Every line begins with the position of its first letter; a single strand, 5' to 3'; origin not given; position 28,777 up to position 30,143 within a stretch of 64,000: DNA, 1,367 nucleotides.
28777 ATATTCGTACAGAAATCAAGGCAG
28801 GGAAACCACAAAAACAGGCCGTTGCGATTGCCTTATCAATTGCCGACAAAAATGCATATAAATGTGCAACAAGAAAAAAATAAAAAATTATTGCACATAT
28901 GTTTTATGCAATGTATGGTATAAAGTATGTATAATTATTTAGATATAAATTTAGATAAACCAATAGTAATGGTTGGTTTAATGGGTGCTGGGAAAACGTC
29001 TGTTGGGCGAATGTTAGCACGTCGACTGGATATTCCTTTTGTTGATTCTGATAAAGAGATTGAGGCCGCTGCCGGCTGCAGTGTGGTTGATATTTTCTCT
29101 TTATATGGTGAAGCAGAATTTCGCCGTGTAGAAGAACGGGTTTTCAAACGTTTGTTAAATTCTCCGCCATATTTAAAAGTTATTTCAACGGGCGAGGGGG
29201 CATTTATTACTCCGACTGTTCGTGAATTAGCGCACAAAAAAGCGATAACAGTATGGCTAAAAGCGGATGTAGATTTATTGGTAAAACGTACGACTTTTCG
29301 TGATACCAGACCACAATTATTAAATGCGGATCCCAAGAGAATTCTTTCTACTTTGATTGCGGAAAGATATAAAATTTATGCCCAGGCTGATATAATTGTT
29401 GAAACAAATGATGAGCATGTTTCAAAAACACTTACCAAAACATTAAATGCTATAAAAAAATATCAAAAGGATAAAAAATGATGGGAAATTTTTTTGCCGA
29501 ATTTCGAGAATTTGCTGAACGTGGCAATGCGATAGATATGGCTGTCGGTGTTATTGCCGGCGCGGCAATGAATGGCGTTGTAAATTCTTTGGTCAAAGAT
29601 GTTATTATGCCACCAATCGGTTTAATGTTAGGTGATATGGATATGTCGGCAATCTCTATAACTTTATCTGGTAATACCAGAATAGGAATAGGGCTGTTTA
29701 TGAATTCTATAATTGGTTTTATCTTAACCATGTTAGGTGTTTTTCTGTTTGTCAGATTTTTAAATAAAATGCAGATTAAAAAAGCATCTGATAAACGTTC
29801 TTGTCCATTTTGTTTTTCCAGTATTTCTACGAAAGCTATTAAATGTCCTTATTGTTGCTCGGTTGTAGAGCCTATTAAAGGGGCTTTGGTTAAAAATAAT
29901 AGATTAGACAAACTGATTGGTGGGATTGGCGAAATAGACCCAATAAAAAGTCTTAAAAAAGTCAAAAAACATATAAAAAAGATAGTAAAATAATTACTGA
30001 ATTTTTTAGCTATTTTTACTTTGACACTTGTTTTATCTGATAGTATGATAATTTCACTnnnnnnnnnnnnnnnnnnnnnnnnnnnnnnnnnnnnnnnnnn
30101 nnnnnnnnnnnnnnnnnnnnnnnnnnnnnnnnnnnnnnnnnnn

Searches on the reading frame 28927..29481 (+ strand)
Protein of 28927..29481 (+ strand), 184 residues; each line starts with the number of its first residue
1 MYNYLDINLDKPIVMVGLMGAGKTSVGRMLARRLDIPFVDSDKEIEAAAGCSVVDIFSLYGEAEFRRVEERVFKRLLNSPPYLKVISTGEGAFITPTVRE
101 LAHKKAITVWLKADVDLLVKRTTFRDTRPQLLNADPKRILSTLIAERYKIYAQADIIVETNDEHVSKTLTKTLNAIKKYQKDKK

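Call 3: search_protein_families(library=pfam, proteins=[window:28927-29481:+], max_evalue=0.01)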
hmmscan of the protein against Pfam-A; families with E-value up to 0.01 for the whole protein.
window:28927-29481:+ (184 aa): 5 families
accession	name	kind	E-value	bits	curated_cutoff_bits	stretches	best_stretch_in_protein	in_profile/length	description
PF01202.28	SKI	-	1e-42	146.4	22.1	1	19-176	1-158/159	Shikimate kinase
PF13671.12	AAA_33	-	1.8e-05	25.5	27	1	13-50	2-39/143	AAA domain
PF13189.12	Cytidylate_kin2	-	4.4e-05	24.2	28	1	17-49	6-38/176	Cytidylate kinase-like family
PF13238.12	AAA_18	-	0.00031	21.7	29.4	1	13-77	1-60/128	AAA domain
PF13401.12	AAA_22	-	0.0061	17.3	27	1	11-58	6-52/130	AAA domain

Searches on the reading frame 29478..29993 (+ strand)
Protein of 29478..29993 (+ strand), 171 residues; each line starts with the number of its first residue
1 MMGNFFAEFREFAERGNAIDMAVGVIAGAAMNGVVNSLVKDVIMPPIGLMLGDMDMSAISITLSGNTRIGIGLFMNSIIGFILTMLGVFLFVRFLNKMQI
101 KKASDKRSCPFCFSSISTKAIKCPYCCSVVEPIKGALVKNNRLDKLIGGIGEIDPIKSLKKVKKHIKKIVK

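Call 3: search_protein_families(library=pfam, proteins=[window:29478-29993:+], max_evalue=0.01)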
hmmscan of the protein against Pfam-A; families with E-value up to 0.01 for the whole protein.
window:29478-29993:+ (171 aa): 1 family
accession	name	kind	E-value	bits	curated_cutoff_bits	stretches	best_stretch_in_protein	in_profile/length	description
PF01741.23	MscL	-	1e-28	100.5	27.4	1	5-104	1-104/123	Large-conductance mechanosensitive channel, MscL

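Call 4: search_protein_families(library=ncbifam, proteins=[window:29478-29993:+], max_evalue=0.01)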
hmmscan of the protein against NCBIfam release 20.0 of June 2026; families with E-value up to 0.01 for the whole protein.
window:29478-29993:+ (171 aa): 8 families
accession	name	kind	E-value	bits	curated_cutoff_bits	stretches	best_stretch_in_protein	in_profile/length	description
NF001843.0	PRK00567.1-4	equivalog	1.2e-28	99.9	142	1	5-107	3-111/135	large-conductance mechanosensitive channel protein MscL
NF010560.0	PRK13955.1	equivalog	9.5e-28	96.8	180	1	6-107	2-102/132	large conductance mechanosensitive channel protein MscL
TIGR00220.1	mscL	equivalog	4.1e-27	94.9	71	1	5-106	1-103/127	large conductance mechanosensitive channel protein MscL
NF010558.0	PRK13953.1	equivalog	8.5e-27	93.7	197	1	4-105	3-103/128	large conductance mechanosensitive channel protein MscL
NF001841.0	PRK00567.1-1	equivalog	1.7e-24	86.6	225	1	5-109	3-113/137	large-conductance mechanosensitive channel protein MscL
NF010557.0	PRK13952.1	equivalog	6.7e-24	84.7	159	1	5-105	3-119/142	large conductance mechanosensitive channel protein MscL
NF001842.0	PRK00567.1-3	equivalog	2.8e-23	82.6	146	1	7-104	3-102/147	large-conductance mechanosensitive channel protein MscL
NF010559.0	PRK13954.1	equivalog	1.5e-21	77.2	176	1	6-105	2-97/120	large conductance mechanosensitive channel protein MscL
